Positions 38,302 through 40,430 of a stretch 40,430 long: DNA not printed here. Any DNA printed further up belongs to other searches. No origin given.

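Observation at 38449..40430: In-frame fusion of an NtrC-type sigma-54 activator to a membrane anchor and an 11-heme periplasmic cytochrome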

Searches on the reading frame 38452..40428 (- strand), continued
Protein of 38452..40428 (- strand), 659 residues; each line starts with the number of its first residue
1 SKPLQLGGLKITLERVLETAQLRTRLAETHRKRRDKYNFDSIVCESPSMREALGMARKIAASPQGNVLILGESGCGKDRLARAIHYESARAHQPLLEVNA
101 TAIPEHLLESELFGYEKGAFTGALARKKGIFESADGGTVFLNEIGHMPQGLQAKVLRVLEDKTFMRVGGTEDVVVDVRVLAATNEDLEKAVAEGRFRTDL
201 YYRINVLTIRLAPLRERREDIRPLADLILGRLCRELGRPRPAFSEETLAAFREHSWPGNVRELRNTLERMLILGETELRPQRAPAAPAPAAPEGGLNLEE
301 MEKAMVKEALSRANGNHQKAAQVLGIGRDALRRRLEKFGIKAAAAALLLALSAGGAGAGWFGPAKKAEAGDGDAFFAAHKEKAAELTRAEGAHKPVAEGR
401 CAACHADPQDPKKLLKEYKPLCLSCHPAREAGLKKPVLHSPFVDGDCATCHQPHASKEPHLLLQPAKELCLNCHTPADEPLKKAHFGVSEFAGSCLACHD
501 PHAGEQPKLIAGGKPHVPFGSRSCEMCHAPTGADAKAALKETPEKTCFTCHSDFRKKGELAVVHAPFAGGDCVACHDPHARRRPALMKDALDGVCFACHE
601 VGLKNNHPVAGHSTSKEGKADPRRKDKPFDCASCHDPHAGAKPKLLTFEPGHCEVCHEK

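Call 35: find_encoding_contigs(protein=P0281, flank=10000, max_places=1)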
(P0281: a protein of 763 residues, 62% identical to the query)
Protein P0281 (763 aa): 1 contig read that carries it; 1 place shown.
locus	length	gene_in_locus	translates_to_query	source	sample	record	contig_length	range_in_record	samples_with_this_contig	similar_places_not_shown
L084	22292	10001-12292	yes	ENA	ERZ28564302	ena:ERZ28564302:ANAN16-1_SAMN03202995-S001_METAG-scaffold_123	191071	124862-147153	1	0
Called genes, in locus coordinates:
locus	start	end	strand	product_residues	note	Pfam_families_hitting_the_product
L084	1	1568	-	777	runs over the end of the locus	PF00456:Transketolase_N, PF02779:Transket_pyr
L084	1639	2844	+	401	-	-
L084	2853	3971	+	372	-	PF04443:LuxE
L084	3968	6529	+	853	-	PF05893:LuxC, PF00501:AMP-binding (weak)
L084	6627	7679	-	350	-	PF05201:GlutR_N, PF01488:Shikimate_DH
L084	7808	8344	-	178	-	PF22113:Mtrc-MtrF_II-IV_dom (faint), PF09699:Paired_CXXCH_1 (faint)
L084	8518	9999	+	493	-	PF00672:HAMP, PF00512:HisKA, PF02518:HATPase_c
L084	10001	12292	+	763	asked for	PF00072:Response_reg, PF00158:Sigma54_activat, PF14532:Sigma54_activ_2, PF07728:AAA_5 (faint), PF25601:AAA_lid_14, PF02954:HTH_8, PF09699:Paired_CXXCH_1 (weak), PF09699:Paired_CXXCH_1, +3 more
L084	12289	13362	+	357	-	PF25021:TEN_NHL (faint), PF08450:SGL (faint), PF01436:NHL (weak), PF17170:DUF5128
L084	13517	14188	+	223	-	PF22113:Mtrc-MtrF_II-IV_dom (faint), PF14537:Cytochrom_c3_2 (faint), PF09699:Paired_CXXCH_1 (faint)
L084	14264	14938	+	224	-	PF22113:Mtrc-MtrF_II-IV_dom (faint), PF14537:Cytochrom_c3_2 (faint), PF09699:Paired_CXXCH_1 (faint)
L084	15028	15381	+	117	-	PF12760:Zn_ribbon_IS1595 (faint)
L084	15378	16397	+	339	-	PF01436:NHL (faint), PF25021:TEN_NHL (faint), PF08450:SGL (faint), PF17170:DUF5128 (faint)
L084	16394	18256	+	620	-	PF14537:Cytochrom_c3_2 (faint), PF22113:Mtrc-MtrF_II-IV_dom (faint), PF14522:Cytochrome_C7 (faint), PF09699:Paired_CXXCH_1 (weak)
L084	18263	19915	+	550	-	-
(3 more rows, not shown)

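Call 36: find_encoding_contigs(protein=P0309, flank=7000, max_places=1)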
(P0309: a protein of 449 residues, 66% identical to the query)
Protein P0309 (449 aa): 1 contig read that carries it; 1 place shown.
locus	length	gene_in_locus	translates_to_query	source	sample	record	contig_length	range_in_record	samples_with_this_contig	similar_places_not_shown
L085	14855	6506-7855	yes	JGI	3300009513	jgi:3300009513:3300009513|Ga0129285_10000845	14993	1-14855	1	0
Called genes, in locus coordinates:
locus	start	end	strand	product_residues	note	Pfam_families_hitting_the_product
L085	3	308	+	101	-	?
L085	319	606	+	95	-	PF12769:PNTB_4TM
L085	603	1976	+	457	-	PF02233:PNTB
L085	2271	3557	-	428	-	PF05201:GlutR_N, PF01488:Shikimate_DH, PF00745:GlutR_dimer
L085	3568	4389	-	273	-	PF01578:Cytochrom_C_asm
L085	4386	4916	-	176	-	PF07719:TPR_2 (faint), PF13428:TPR_14 (faint), PF13181:TPR_8 (faint), PF13424:TPR_12 (faint), PF13431:TPR_17 (faint), PF13432:TPR_16 (weak), PF13414:TPR_11 (weak), PF14559:TPR_19 (weak), +3 more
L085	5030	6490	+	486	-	PF00672:HAMP, PF26769:HAMP_PhoQ (weak), PF00512:HisKA, PF02518:HATPase_c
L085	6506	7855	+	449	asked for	PF00072:Response_reg, PF00158:Sigma54_activat, PF14532:Sigma54_activ_2, PF07728:AAA_5 (weak), PF25601:AAA_lid_14, PF02954:HTH_8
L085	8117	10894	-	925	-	PF09699:Paired_CXXCH_1 (faint), PF14537:Cytochrom_c3_2 (faint), PF14522:Cytochrome_C7 (weak)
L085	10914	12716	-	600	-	PF03264:Cytochrom_NNT, PF14522:Cytochrome_C7 (faint), PF02085:Cytochrom_CIII (faint), PF14537:Cytochrom_c3_2 (weak)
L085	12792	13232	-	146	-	PF14537:Cytochrom_c3_2 (faint), PF14522:Cytochrome_C7 (faint), PF13435:Cytochrome_C554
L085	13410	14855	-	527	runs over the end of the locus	?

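Call 37: find_encoding_contigs(protein=P0310, flank=7000, max_places=1)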
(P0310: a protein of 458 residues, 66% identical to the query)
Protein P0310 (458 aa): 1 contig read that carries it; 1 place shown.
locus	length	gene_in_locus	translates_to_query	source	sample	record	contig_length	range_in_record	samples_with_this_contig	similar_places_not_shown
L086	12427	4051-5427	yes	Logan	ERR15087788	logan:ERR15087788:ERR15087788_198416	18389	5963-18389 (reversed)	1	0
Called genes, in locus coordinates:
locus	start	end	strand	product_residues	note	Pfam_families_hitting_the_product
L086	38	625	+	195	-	PF04542:Sigma70_r2, PF08281:Sigma70_r4_2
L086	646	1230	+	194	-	-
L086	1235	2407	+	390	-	-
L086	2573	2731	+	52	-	-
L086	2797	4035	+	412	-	PF00672:HAMP, PF26769:HAMP_PhoQ (weak), PF00512:HisKA, PF02518:HATPase_c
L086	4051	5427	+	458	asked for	PF00072:Response_reg, PF00158:Sigma54_activat, PF14532:Sigma54_activ_2, PF07728:AAA_5 (weak), PF25601:AAA_lid_14, PF02954:HTH_8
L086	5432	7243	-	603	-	PF03264:Cytochrom_NNT, PF14522:Cytochrome_C7 (faint), PF14537:Cytochrom_c3_2 (faint), PF02085:Cytochrom_CIII (faint)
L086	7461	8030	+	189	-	-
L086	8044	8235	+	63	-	PF02416:TatA_B_E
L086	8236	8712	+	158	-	PF01967:MoaC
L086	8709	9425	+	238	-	PF00902:TatC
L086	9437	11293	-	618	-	PF02085:Cytochrom_CIII (faint), PF14522:Cytochrome_C7 (faint), PF14537:Cytochrom_c3_2 (faint)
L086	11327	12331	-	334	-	PF16983:MFS_MOT1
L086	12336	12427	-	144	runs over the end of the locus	PF03473:MOSC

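Call 49: search_protein_families(library=ncbifam, proteins=[P0278], max_evalue=0.001)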
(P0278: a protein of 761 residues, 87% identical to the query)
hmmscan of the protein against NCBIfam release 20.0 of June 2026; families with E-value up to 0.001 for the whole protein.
P0278 (761 aa): 121 families (the best 25 are shown)
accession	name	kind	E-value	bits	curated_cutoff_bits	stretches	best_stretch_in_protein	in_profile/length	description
NF008469.0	PRK11361.1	equivalog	5e-129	431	714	1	5-445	6-459/461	acetoacetate metabolism transcriptional regulator AtoC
TIGR01818.1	ntrC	equivalog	2.2e-122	409.2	558.6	2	6-376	1-367/463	nitrogen regulation protein NR(I)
NF008176.1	PRK10923.1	equivalog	3.7e-108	362.1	620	2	4-373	4-368/469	nitrogen regulation protein NR(I)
NF051870.1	NAssimRespRegNtrX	equivalog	6.9e-108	361.4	600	1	5-379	3-371/452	nitrogen assimilation response regulator NtrX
TIGR02915.1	PEP_resp_reg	equivalog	1.2e-107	360.5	502.6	1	6-443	1-445/445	PEP-CTERM-box response regulator transcription factor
NF007689.0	PRK10365.1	equivalog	2.5e-96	323.2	760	1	5-437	7-439/441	sigma-54-dependent response regulator transcription factor ZraR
NF041552.1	TF_PrdR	equivalog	5.3e-95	318.9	795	1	115-440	240-576/577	sigma-54 dependent transcriptional regulator PrdR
TIGR01817.1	nifA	equivalog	1.5e-94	317.7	528.85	1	118-379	170-431/534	nif-specific transcriptional activator NifA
NF041946.1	LuxO_transreg_Vib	equivalog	1.4e-93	314.2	800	1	37-378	30-368/463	quorum-sensing sigma-54 dependent transcriptional regulator LuxO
NF049963.1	RespRegFlgRCampy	domain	1.2e-92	311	750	1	6-440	3-427/429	fla regulon two-component system response regulator FlgR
NF011695.0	PRK15115.1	equivalog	2.2e-91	306.8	763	1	2-443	5-439/445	two-component system response regulator GlrR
NF050807.1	TransRegFlbDCaul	equivalog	1e-90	304.8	750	1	27-440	24-438/454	sigma-54-dependent transcriptional regulator FlbD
NF038308.1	RNA_repair_RtcR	equivalog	1.3e-88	298.2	650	1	110-379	149-425/530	RNA repair transcriptional activator RtcR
NF003451.0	PRK05022.1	equivalog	5.4e-83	279.4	476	1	121-443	165-511/512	nitric oxide reductase transcriptional regulator NorR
NF008085.0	PRK10820.1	equivalog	2.3e-80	270.7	576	1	133-385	195-447/520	transcriptional regulator TyrR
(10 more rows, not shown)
